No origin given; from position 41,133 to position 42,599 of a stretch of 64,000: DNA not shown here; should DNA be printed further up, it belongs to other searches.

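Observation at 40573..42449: Lipoprotein + signal-less peptidoglycan amidase pair: candidate T6SS immunity/effector module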

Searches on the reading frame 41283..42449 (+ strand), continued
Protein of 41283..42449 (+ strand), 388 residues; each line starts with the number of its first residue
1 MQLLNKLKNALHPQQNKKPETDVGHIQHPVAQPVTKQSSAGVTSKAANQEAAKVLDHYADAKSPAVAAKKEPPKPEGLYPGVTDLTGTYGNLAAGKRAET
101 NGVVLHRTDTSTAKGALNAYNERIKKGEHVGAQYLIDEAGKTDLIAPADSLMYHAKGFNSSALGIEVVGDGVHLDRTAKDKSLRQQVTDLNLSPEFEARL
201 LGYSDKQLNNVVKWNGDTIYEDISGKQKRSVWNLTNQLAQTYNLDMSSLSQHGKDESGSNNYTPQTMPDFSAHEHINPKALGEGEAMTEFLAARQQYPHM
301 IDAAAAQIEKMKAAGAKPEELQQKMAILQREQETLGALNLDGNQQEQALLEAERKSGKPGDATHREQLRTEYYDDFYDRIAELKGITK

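Call 29: fold_search(model_id=the predicted structure, library=pdb)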
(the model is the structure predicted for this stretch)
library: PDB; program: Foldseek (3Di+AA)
matches with E <= 10: 347; with E <= 0.001: 22
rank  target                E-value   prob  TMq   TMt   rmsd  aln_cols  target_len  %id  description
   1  6fhg_A                4.0e-05  1.00  0.27  0.63   6.4       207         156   16  Crystal structure of the Ts2631 endolysin from Thermus scotoductus phage with the unique N-terminal moiety responsible (released 2019-01-30)
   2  6su5                  4.5e-05  1.00  0.29  0.67   6.6       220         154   13  Ph2119 endolysin from Thermus scotoductus MAT2119 bacteriophage Ph2119 (released 2020-09-30)
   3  6srt                  6.0e-05  1.00  0.30  0.68   4.6       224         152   14  Endolysine N-acetylmuramoyl-L-alanine amidase LysCS from Clostridium intestinale URNW (released 2020-09-30)
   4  6ssc                  9.1e-05  1.00  0.31  0.74   4.4       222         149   14  N-acetylmuramoyl-L-alanine amidase LysC from Clostridium intestinale URNW (released 2020-09-30)
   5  1aro_L                1.2e-04  1.00  0.23  0.55   4.9       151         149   18  T7 RNA POLYMERASE COMPLEXED WITH T7 LYSOZYME (released 1998-10-21)
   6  6fhg_B                1.6e-04  1.00  0.27  0.63   6.4       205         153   16  Crystal structure of the Ts2631 endolysin from Thermus scotoductus phage with the unique N-terminal moiety responsible (released 2019-01-30)
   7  4knk_A                1.6e-04  1.00  0.28  0.49   9.6       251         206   12  Crystal structure of Staphylococcus aureus hydrolase AmiA (released 2014-03-12)
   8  2y2c_C                1.7e-04  1.00  0.29  0.57   5.5       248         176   12  crystal structure of AmpD Apoenzyme (released 2011-07-20)
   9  8c4d                  2.1e-04  1.00  0.29  0.57   6.5       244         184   13  N-acetylmuramoyl-L-alanine amidase from Enterococcus faecium prophage genome (released 2023-12-13)
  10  4knk_B                2.6e-04  1.00  0.27  0.47  14.1       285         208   11  Crystal structure of Staphylococcus aureus hydrolase AmiA (released 2014-03-12)
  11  1lba                  2.8e-04  1.00  0.25  0.63   6.2       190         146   17  THE STRUCTURE OF BACTERIOPHAGE T7 LYSOZYME, A ZINC AMIDASE AND AN INHIBITOR OF T7 RNA POLYMERASE (released 1994-04-30)
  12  3lat_A                2.8e-04  1.00  0.28  0.49  16.2       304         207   11  Crystal structure of Staphylococcus peptidoglycan hydrolase AmiE (released 2010-03-23)
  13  2ar3_A                2.9e-04  1.00  0.25  0.57   5.8       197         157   11  E90A mutant structure of PlyL (released 2006-06-06)
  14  9htu                  2.9e-04  1.00  0.29  0.57   9.1       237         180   12  Structure of endolysin PlyP100 catalytic domain (released 2025-06-25)
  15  4knl_C                3.1e-04  1.00  0.27  0.47  10.2       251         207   10  Crystal structure of Staphylococcus aureus hydrolase AmiA in complex with its ligand (released 2014-03-12)
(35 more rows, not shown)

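Call 37: search_solved_structures(query=A1, max_evalue=10, show_alignments=5)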
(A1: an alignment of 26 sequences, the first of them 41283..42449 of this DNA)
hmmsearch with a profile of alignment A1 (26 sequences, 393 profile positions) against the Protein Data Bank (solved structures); distinct sequences matched with E-value up to 10: 9.
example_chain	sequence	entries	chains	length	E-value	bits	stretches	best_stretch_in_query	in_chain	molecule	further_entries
6fhg_A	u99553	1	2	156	0.013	18.2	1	107-175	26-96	LysT endolysin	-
1lba_A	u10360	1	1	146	0.33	13.5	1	101-175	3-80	T7 LYSOZYME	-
1aro_L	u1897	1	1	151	0.36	13.4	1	101-175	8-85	T7 LYSOZYME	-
6su5_A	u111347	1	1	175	0.63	12.6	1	108-175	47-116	Lysozyme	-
3ep1_A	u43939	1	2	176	1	11.8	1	130-189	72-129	PGRP-Hd - Peptidoglycan recognition protein homologue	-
5xz4_A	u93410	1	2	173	1.3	11.6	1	114-178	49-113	Bumblebee peptidoglycan recognition protein SA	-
1dxe_A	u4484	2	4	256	1.5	11.3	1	55-120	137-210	2-DEHYDRO-3-DEOXY-GALACTARATE ALDOLASE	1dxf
1sk4_A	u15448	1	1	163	2.6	10.5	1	113-177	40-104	Peptidoglycan recognition protein I-alpha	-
1sk3_A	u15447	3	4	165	2.7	10.5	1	113-177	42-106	Peptidoglycan recognition protein I-alpha | peptidoglycan recognition protein-I-alpha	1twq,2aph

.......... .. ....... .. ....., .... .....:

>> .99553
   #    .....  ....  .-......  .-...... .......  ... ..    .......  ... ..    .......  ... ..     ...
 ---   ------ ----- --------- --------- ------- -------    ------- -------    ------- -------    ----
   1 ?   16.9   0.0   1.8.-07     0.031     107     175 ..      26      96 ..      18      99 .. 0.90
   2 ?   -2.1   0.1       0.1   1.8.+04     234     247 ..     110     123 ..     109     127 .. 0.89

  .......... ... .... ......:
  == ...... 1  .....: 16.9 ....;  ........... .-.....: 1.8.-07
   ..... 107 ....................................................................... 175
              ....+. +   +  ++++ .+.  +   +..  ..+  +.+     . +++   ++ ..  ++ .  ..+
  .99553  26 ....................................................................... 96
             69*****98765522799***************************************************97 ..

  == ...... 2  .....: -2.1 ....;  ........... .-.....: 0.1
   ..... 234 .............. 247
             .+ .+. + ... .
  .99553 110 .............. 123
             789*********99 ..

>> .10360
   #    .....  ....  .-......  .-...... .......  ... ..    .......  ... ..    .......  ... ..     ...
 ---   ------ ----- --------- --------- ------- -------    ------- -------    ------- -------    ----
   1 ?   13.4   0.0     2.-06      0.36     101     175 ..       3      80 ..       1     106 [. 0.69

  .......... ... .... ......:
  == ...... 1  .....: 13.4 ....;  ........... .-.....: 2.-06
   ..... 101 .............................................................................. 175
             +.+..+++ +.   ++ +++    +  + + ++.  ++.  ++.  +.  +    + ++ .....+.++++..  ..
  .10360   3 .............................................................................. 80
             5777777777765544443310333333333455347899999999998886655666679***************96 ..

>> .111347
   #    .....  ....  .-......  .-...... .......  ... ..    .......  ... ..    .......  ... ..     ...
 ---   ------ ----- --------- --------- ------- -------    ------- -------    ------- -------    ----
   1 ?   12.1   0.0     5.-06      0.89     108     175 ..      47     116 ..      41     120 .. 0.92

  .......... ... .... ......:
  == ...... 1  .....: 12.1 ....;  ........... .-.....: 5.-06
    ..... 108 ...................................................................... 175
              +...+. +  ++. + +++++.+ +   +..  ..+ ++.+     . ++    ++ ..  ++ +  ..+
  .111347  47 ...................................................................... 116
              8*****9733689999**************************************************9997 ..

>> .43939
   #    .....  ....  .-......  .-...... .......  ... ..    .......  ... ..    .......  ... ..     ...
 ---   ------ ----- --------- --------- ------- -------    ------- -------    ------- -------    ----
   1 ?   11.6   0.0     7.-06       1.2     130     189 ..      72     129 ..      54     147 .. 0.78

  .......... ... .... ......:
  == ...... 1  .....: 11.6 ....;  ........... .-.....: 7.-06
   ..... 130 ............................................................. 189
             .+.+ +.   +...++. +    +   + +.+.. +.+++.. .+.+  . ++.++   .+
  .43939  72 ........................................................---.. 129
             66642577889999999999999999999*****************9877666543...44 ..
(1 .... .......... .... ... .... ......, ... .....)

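Call 39: search_protein_representatives(alignment_id=A1)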
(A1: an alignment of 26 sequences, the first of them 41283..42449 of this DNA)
Query: 26 sequences, 393 profile positions. Proteins with E-value up to 0.001 (for the whole library): 327; up to 1e-10: 65; up to 1e-30: 43. The best 150 are listed.
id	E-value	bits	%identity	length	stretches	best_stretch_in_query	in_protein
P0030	2.5e-173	593.4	-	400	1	1-390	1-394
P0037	1.8e-98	346.9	-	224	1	80-299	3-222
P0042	8.2e-89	315.1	-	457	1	24-392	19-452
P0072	3.6e-77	276.8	-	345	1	76-390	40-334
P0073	1.4e-76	274.8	-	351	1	58-389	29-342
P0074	8.5e-74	265.7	-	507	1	33-392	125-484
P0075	7.7e-73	262.6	-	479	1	46-389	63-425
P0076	8.4e-72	259.1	-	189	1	222-365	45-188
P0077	3.9e-71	256.9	-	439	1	33-391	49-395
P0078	1.9e-68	248.1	-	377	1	68-392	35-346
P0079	2.8e-68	247.6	-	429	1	70-391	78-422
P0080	1.3e-67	245.4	-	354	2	62-250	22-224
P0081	9.9e-67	242.4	-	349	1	69-386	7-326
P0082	2.6e-66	241.1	-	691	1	55-392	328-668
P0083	1.9e-62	228.4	-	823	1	41-392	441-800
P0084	2.1e-62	228.2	-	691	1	28-391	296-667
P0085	1.5e-59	218.9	-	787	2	45-251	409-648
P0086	2.1e-59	218.3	-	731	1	68-389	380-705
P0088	4.2e-58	214.0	-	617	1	72-391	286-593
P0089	1.0e-57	212.7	-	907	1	68-390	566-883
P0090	2.1e-57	211.8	-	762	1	43-391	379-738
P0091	6.3e-57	210.2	-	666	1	32-334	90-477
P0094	1.0e-48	183.1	-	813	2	101-252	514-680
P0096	1.5e-47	179.2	-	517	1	45-327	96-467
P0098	2.1e-45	172.3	-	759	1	103-328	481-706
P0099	6.7e-44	167.3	-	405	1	103-392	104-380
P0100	2.6e-42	162.0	-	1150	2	49-179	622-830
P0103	4.8e-40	154.6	-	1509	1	105-390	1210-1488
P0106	1.1e-38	150.1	-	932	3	15-180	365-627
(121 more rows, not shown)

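Call 40: search_protein_families(library=pfam, proteins=[P0082, P0083, P0084, P0085, P0086, P0088, P0089, P0090, P0103, P0100], max_evalue=0.01)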
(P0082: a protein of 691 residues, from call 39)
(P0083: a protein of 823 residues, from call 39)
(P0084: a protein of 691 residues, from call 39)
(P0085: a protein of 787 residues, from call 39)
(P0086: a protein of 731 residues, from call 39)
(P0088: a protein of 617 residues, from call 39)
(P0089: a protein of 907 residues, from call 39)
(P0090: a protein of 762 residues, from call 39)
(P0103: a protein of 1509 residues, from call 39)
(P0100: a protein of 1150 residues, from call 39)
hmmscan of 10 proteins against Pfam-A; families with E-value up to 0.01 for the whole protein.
P0082 (691 aa): 4 families
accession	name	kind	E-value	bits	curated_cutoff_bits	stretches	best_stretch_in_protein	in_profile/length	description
PF01476.26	LysM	-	3.2e-27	94.6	20.9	2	170-212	1-43/43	LysM domain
PF01510.30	Amidase_2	-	4.7e-13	50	26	1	381-474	3-90/131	N-acetylmuramoyl-L-alanine amidase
PF23473.1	LysM3_LYK4_5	-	9.4e-10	38.9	29.3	2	169-212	4-47/48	LYK4/5 LysM3 domain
PF23446.1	LysM1_NFP_LYK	-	8.9e-07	30.1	36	0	177-214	17-56/60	NFP/LYK LysM1 domain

P0083 (823 aa): 6 families
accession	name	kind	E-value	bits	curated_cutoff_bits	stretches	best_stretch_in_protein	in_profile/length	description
PF13699.11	eCIS_core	-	1.3e-30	105.8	22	1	138-214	1-77/79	eCIS core domain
PF01476.26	LysM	-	1.3e-28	99.1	20.9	2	301-343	1-43/43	LysM domain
PF01510.30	Amidase_2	-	7.5e-13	49.4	26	1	508-601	3-88/131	N-acetylmuramoyl-L-alanine amidase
PF23473.1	LysM3_LYK4_5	-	1.1e-09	38.7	29.3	1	300-343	4-47/48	LYK4/5 LysM3 domain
PF23446.1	LysM1_NFP_LYK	-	1.3e-07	32.8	36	0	307-345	16-56/60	NFP/LYK LysM1 domain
PF23472.1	LysM2_CERK1_LYK3_4_5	-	0.00013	22.2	27.4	0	299-345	6-56/56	LYK3/4/5 LysM2 domain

P0084 (691 aa): 2 families
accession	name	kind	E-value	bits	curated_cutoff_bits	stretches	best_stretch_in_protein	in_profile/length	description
PF13699.11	eCIS_core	-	7.1e-21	74.6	22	1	129-199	3-77/79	eCIS core domain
PF01510.30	Amidase_2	-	3.5e-12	47.2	26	1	379-488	5-107/131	N-acetylmuramoyl-L-alanine amidase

P0085 (787 aa): 6 families
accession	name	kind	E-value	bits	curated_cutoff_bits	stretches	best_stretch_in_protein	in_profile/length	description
PF01476.26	LysM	-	9.7e-24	83.5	20.9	2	263-305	1-43/43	LysM domain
PF01510.30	Amidase_2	-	9.6e-10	39.3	26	1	473-580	3-99/131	N-acetylmuramoyl-L-alanine amidase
PF13699.11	eCIS_core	-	2.3e-08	34.5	22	1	87-151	7-78/79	eCIS core domain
PF23473.1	LysM3_LYK4_5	-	3.8e-08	33.7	29.3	1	263-298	5-40/48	LYK4/5 LysM3 domain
PF23446.1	LysM1_NFP_LYK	-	0.00017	22.8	36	0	222-259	17-54/60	NFP/LYK LysM1 domain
PF23472.1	LysM2_CERK1_LYK3_4_5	-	0.0056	17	27.4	0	262-305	7-54/56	LYK3/4/5 LysM2 domain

P0086 (731 aa): 7 families
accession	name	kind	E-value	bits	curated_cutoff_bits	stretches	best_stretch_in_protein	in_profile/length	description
PF01476.26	LysM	-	2.4e-32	111.1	20.9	2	159-202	1-43/43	LysM domain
PF13699.11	eCIS_core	-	4.4e-22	78.5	22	1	88-146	16-74/79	eCIS core domain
PF23473.1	LysM3_LYK4_5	-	1.7e-12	47.6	29.3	2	204-236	3-35/48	LYK4/5 LysM3 domain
PF01510.30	Amidase_2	-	2.9e-10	41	26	1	421-521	5-96/131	N-acetylmuramoyl-L-alanine amidase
PF23472.1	LysM2_CERK1_LYK3_4_5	-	7.6e-08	32.6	27.4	1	154-202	3-54/56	LYK3/4/5 LysM2 domain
PF23446.1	LysM1_NFP_LYK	-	5e-05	24.5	36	0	166-202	17-54/60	NFP/LYK LysM1 domain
PF22310.2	NMB0315_dom_I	-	0.0067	17.2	27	0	159-184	6-31/83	NMB0315-like, domain I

P0088 (617 aa): 3 families
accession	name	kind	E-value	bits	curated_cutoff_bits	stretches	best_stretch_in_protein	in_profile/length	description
PF01510.30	Amidase_2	-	1.2e-13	51.9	26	1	322-418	3-85/131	N-acetylmuramoyl-L-alanine amidase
PF01476.26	LysM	-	5e-13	49.2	20.9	1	133-175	1-43/43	LysM domain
PF23473.1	LysM3_LYK4_5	-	0.00011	22.7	29.3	1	132-166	4-38/48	LYK4/5 LysM3 domain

P0089 (907 aa): 2 families
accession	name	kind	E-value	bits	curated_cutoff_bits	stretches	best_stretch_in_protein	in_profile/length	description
PF13699.11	eCIS_core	-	3.7e-31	107.6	22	1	188-264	1-77/79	eCIS core domain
PF01510.30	Amidase_2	-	4.3e-14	53.4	26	1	606-778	3-123/131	N-acetylmuramoyl-L-alanine amidase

P0090 (762 aa): 6 families
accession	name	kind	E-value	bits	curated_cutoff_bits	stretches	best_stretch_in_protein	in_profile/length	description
PF13699.11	eCIS_core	-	4.3e-32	110.6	22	1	88-164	1-77/79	eCIS core domain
PF01476.26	LysM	-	3e-27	94.7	20.9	2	187-230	1-43/43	LysM domain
PF01510.30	Amidase_2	-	4.4e-12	46.9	26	1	450-546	4-85/131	N-acetylmuramoyl-L-alanine amidase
PF23473.1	LysM3_LYK4_5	-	2.3e-07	31.2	29.3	0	235-267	7-38/48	LYK4/5 LysM3 domain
PF23446.1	LysM1_NFP_LYK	-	8.6e-06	27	36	0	240-276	17-54/60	NFP/LYK LysM1 domain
PF25459.1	AIM3_BBC1_C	-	0.0017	18.5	27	1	190-302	11-121/180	AIM3/BBC1 Cysteine proteinase-fold domain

P0103 (1509 aa): 2 families
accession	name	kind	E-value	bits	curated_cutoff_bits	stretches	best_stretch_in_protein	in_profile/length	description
PF00082.27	Peptidase_S8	-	2.7e-35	122.5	21.8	2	436-542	171-274/288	Subtilase family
PF01510.30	Amidase_2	-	1e-07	32.8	26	1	1210-1286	5-83/131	N-acetylmuramoyl-L-alanine amidase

P0100 (1150 aa): 2 families
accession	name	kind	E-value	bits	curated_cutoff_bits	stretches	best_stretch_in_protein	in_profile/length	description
PF13699.11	eCIS_core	-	5.7e-27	94.1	22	1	186-263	1-78/79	eCIS core domain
PF01510.30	Amidase_2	-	8.8e-05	23.3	26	1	679-766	3-68/131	N-acetylmuramoyl-L-alanine amidase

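Call 41: find_related_loci(query=A1, collection=genome_contigs, flank=10000)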
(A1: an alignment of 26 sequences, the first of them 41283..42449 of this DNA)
Query A1 (388 aa) in genome_contigs; peptide patterns used: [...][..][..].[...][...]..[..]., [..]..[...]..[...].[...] (x = any residue, [..] = any of these).
56 stretches matched a pattern; 17 encode a relative of the query (tblastn E <= 1e-3); 17 distinct loci.
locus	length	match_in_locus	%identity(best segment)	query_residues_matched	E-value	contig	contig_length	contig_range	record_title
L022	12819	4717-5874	86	1-388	0e+0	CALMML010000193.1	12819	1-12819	MAG TPA_asm: uncultured Myxococcales bacterium isolate SRR5676451_bin.61_CONCOCT_v1.1_MAG genome assembly, contig: ERZ72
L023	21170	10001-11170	72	6-388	0e+0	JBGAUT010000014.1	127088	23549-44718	MAG: Polyangia bacterium isolate MAG_MBR_AS.52 MBRAS-52_NODE_14_length_127088_cov_6.808300, whole genome shotgun sequenc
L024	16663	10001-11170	71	6-388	4e-178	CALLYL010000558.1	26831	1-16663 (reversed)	MAG TPA_asm: uncultured Myxococcales bacterium isolate SRR5676476_bin.50_CONCOCT_v1.1_MAG genome assembly, contig: ERZ72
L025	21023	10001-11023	65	52-388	9e-147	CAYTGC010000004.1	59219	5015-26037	MAG TPA_asm: uncultured Myxococcales bacterium isolate SRP189682_co2_104 genome assembly, contig: NODE_411_length_59219_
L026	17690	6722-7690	62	58-385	9e-137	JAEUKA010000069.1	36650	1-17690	MAG: Myxococcales bacterium isolate new MAG-83 k141_1906312, whole genome shotgun sequence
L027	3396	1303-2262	62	61-384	7e-138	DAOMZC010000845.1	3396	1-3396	MAG TPA_asm: Pseudomonadota bacterium isolate AMR_MDS_5610 NODE_8169_length_3396_cov_8.096378, whole genome shotgun sequ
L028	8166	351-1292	58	74-388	5e-125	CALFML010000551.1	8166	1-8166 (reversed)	MAG TPA_asm: uncultured Myxococcales bacterium isolate SRR6231182_bin.80_CONCOCT_v1.1_MAG genome assembly, contig: ERZ65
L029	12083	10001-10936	58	77-388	6e-125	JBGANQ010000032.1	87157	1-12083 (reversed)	MAG: Polyangia bacterium isolate MAG_MBR_H10.6 MBRH10-6_opera_contig_1139, whole genome shotgun sequence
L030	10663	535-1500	56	61-388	1e-123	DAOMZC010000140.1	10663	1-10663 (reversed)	MAG TPA_asm: Pseudomonadota bacterium isolate AMR_MDS_5610 NODE_1195_length_10663_cov_7.707202, whole genome shotgun seq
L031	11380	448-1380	58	73-383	1e-119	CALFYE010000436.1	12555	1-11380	MAG TPA_asm: uncultured Myxococcales bacterium isolate SRR6231182_bin.43_CONCOCT_v1.1_MAG genome assembly, contig: ERZ65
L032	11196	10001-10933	58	73-383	2e-118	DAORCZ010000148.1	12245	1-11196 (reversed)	MAG TPA_asm: Pseudomonadota bacterium isolate AMR_MDS_0893 NODE_3420_length_12245_cov_6.337244, whole genome shotgun seq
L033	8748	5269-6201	57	73-383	1e-117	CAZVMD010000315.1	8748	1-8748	MAG TPA_asm: uncultured Myxococcales bacterium isolate SRP189682_co2_147 genome assembly, contig: NODE_15814_length_8748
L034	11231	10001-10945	35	61-383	2e-60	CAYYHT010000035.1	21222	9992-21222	MAG TPA_asm: uncultured Enterobacteriaceae bacterium isolate binchicken_co46_45 genome assembly, contig: NODE_4587_lengt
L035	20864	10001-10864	35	72-383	1e-56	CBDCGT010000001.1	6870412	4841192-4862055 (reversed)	MAG: Myxococcota bacterium isolate b90a6253-9085-4fdc-b07f-f19b09a9488d genome assembly, contig: contig_1, whole genome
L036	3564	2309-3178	37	73-383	6e-57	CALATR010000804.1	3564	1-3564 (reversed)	MAG TPA_asm: uncultured proteobacterium isolate ERR599030_bin.129_CONCOCT_v1.1_MAG genome assembly, contig: ERZ840511.31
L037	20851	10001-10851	32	81-386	7e-43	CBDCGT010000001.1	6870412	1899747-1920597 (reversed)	MAG: Myxococcota bacterium isolate b90a6253-9085-4fdc-b07f-f19b09a9488d genome assembly, contig: contig_1, whole genome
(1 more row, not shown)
